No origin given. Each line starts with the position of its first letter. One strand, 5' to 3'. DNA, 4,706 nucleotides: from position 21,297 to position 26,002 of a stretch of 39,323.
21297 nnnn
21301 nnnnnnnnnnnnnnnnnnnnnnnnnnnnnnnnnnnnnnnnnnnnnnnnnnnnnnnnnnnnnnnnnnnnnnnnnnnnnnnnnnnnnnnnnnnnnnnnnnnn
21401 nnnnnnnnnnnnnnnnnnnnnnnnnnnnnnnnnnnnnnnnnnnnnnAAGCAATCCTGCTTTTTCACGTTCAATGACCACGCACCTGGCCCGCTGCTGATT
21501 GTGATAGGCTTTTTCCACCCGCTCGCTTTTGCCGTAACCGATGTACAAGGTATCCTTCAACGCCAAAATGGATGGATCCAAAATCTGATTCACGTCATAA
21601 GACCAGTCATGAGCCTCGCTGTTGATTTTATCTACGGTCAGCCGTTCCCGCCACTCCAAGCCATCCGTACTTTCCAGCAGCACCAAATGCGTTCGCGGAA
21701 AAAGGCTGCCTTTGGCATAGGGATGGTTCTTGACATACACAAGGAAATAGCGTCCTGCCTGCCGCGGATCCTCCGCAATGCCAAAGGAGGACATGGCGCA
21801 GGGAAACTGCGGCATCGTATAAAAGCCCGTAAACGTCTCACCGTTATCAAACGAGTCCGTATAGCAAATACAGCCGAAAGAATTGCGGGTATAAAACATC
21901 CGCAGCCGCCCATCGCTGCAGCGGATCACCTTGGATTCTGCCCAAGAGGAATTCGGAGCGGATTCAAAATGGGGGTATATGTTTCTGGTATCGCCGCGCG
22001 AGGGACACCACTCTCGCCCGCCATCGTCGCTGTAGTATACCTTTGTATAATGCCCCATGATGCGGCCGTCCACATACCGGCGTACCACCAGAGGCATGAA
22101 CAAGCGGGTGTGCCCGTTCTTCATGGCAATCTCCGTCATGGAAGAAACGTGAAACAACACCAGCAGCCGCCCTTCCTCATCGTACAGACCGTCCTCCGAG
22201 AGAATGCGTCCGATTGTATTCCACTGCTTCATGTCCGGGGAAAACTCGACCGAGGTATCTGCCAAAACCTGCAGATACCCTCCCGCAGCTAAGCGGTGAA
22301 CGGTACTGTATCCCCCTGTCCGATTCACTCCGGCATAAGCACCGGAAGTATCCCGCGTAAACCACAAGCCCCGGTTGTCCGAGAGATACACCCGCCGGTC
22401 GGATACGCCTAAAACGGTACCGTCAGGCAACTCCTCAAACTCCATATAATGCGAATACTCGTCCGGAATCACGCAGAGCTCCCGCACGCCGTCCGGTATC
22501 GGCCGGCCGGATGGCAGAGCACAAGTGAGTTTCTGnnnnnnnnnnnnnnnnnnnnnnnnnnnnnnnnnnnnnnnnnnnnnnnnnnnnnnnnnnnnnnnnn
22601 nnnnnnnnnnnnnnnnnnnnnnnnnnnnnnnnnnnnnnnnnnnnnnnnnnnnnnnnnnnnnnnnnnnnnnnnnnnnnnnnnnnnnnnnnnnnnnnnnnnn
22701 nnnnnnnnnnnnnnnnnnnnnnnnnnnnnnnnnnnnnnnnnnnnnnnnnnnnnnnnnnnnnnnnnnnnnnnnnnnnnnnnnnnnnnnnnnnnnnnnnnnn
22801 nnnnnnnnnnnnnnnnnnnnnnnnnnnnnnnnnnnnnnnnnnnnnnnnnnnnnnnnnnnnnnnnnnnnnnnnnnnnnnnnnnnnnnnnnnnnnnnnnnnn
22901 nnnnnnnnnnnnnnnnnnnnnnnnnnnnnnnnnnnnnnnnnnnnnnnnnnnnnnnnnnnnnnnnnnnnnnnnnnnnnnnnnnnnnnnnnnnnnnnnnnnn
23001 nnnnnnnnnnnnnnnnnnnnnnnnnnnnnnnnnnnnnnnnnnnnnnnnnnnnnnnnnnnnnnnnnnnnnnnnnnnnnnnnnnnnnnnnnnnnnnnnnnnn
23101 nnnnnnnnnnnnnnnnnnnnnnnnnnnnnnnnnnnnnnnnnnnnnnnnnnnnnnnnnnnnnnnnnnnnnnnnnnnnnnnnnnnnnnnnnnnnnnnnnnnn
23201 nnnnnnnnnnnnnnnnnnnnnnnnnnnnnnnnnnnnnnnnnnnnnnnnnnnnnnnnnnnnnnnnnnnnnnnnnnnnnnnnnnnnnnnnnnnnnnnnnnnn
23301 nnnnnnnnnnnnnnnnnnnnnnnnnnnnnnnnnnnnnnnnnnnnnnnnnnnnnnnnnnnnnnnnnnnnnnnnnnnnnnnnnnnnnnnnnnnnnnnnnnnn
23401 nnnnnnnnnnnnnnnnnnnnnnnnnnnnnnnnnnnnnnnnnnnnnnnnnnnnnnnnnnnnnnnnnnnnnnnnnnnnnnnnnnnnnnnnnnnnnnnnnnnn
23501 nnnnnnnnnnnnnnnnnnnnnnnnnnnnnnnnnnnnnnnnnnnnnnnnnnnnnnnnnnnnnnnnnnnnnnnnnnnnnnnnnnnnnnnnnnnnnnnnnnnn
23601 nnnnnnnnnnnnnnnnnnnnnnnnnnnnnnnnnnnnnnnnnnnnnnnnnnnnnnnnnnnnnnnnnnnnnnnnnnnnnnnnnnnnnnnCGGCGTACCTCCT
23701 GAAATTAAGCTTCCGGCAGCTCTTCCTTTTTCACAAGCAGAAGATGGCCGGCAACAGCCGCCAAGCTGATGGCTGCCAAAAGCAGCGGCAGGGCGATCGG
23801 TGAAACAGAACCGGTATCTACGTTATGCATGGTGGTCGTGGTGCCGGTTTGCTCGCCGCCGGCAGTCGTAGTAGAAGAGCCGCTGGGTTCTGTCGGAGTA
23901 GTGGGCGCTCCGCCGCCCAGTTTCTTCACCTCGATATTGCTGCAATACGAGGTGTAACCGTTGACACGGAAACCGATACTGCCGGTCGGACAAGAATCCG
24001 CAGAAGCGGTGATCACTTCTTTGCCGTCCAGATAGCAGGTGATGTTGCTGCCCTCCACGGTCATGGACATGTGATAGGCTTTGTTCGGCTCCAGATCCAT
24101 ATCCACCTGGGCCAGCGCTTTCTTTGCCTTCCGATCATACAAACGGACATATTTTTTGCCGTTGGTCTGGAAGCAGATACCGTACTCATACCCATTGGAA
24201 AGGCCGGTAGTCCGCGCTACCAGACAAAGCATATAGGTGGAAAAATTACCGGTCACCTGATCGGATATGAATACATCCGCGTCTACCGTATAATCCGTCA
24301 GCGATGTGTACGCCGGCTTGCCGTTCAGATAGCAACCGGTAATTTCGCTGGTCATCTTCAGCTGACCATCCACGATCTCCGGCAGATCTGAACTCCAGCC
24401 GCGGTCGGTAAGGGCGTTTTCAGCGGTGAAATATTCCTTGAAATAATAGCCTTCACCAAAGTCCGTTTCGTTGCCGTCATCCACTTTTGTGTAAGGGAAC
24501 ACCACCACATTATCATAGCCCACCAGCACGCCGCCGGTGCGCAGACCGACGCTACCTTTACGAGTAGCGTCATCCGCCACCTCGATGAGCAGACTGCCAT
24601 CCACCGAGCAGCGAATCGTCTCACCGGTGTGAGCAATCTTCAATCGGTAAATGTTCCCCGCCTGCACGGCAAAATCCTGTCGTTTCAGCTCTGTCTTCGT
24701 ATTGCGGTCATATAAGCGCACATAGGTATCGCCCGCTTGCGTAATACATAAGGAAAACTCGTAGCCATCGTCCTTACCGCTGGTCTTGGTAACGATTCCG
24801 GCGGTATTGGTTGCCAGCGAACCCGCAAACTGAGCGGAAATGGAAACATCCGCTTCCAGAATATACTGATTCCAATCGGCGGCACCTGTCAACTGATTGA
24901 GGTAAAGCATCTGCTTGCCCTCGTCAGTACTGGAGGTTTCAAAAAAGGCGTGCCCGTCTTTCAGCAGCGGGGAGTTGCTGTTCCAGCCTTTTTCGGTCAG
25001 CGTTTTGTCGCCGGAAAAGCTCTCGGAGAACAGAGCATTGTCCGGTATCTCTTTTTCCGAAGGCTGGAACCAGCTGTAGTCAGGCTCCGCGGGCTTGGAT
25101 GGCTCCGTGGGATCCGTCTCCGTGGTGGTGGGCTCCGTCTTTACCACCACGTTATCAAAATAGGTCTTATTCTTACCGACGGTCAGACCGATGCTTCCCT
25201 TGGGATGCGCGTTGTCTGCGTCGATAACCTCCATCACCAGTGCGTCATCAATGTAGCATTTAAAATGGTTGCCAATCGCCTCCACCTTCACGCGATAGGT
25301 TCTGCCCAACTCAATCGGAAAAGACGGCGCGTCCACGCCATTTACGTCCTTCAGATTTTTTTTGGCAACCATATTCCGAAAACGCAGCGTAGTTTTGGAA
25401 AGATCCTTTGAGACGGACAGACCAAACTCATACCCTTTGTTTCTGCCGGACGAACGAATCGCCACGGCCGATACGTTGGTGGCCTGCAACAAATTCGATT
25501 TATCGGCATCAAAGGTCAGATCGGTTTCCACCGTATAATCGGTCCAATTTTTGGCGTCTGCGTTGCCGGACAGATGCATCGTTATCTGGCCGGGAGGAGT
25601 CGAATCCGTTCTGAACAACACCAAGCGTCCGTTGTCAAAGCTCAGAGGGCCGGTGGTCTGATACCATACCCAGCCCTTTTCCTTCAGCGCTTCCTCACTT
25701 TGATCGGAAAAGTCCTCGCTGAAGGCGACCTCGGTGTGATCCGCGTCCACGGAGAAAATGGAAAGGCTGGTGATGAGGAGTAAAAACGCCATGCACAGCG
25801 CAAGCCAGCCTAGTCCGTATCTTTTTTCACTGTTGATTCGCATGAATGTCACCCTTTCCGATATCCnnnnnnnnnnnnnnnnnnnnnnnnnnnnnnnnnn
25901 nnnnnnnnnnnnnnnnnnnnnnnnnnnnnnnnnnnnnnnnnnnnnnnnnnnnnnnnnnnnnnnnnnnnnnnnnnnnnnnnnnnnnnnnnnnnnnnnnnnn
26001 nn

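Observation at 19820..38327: Eleven-gene nan-like string: NanA + YhcH + ABC importer + redox enzyme coupled to non-canonical BNR propellers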

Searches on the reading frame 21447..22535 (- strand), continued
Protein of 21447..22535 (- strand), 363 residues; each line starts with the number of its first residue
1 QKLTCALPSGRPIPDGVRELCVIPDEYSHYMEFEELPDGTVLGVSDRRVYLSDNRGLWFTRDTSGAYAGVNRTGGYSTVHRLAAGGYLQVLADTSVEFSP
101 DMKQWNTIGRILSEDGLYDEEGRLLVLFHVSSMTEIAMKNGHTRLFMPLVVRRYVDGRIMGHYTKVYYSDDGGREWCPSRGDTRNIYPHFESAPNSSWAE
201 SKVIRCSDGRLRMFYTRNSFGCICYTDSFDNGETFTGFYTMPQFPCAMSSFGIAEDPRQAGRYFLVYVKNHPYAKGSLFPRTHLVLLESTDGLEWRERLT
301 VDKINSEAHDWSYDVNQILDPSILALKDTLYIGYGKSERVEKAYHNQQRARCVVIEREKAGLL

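Call 92: fold_search(model_id=the predicted structure, library=viral)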
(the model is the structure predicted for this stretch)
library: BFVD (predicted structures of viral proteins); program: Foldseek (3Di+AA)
matches with E <= 10: 937; with E <= 0.001: 107
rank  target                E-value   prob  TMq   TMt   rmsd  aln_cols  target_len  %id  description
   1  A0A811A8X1            5.7e-12  1.00  0.60  0.52   6.1       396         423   14  (no name in the UniProt tables at hand)
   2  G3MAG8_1              2.2e-10  1.00  0.48  0.22   6.3       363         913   17  Gp427 [Bacillus phage G]
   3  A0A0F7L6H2            5.1e-10  1.00  0.61  0.23   6.4       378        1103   13  Uncharacterized protein [uncultured marine virus]
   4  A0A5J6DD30            2.9e-09  1.00  0.59  0.41   6.2       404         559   14  Sialidase [Psittacine adenovirus 5]
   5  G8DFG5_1              6.9e-09  1.00  0.48  0.20  10.1       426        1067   12  (no name in the UniProt tables at hand)
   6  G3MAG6                9.0e-09  1.00  0.51  0.18   6.5       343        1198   13  Gp425 [Bacillus phage G]
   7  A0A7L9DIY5            1.1e-08  1.00  0.59  0.33   6.3       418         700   12  Fiber protein [Passerine adenovirus 1]
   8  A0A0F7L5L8            1.7e-08  1.00  0.56  0.22   7.3       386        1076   14  Sialidase domain-containing protein [uncultured marine virus]
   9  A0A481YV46            1.9e-08  1.00  0.52  0.52  10.2       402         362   11  Galactose oxidase [Marseillevirus LCMAC103]
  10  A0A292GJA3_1          1.9e-08  1.00  0.46  0.15  10.8       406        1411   13  (no name in the UniProt tables at hand)
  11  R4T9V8                3.1e-08  1.00  0.43  0.26   6.9       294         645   15  (no name in the UniProt tables at hand)
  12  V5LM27                4.5e-08  1.00  0.46  0.24   8.5       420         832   12  (no name in the UniProt tables at hand)
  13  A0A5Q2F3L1            4.5e-08  1.00  0.40  0.20  10.0       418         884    8  Bacteriophage T7 tail fibre protein-like N-terminal domain-containing protein [Pectobacterium phage MA13]
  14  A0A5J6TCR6            7.2e-08  1.00  0.45  0.34   6.7       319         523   13  (no name in the UniProt tables at hand)
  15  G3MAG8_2              7.2e-08  1.00  0.47  0.22   9.2       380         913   12  Gp427 [Bacillus phage G]
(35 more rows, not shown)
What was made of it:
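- Closest known: GH58 phage endosialidases. Different: The fold match is weaker than to GH33 or GH181 (K1E tailspike E 1.4e-7, TM 0.39, call 92).
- Tried and rejected: GH58 as the closest fold was rejected, because the viral library match is weaker than those to GH33 and GH181 (call 92).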

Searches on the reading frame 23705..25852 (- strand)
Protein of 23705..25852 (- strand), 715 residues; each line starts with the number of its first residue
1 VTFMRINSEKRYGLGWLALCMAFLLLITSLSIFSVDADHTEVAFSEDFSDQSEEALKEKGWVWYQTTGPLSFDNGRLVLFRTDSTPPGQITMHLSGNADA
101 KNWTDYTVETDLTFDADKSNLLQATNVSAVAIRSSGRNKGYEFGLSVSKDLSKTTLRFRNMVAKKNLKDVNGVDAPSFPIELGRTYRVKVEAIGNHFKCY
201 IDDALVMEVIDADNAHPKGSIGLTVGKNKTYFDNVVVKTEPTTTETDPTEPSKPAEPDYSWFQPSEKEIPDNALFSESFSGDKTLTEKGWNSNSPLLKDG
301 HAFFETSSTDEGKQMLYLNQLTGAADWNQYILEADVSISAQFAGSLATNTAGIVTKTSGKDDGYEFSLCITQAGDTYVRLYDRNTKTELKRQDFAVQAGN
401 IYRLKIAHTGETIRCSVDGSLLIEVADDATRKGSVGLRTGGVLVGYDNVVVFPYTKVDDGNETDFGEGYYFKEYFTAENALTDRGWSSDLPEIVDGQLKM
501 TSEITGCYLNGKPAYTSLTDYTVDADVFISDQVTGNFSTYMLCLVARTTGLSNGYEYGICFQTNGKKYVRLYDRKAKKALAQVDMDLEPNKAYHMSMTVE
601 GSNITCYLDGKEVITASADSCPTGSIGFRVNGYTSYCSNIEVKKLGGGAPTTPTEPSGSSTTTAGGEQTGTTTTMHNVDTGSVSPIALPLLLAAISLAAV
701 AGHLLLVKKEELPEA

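Call 4: search_protein_families(library=pfam, proteins=[window:23705-25852:-], max_evalue=0.01)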
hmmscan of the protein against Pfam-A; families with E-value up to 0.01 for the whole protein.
window:23705-25852:- (715 aa): 6 families
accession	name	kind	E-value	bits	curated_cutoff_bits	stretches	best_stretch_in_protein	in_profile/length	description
PF06439.18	3keto-disac_hyd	-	2.9e-21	76.8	26.8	3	71-238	27-187/187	3-keto-disaccharide hydrolase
PF19763.6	DUF6250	-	4.8e-13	49.7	26.9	1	558-630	78-155/165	Domain of unknown function (DUF6250)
PF13385.13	Laminin_G_3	-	2.8e-10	41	27.6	1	541-618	38-107/151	Concanavalin A-like lectin/glucanases superfamily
PF21708.4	Glyco_hydro_59_C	-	1.4e-08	35.4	27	1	519-622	49-150/175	Galactocerebrosidase, C-terminal lectin domain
PF22925.3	TS_C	-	1.4e-08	35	27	1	520-616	68-156/202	Trans-sialidase, C-terminal domain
PF09224.18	DUF1961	-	0.0065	16.2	25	0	397-438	153-193/214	Domain of unknown function (DUF1961)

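Call 6: search_protein_families(library=ncbifam, proteins=[window:23705-25852:-], max_evalue=0.01)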
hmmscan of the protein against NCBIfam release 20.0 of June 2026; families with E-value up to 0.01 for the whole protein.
window:23705-25852:- (715 aa): 0 families
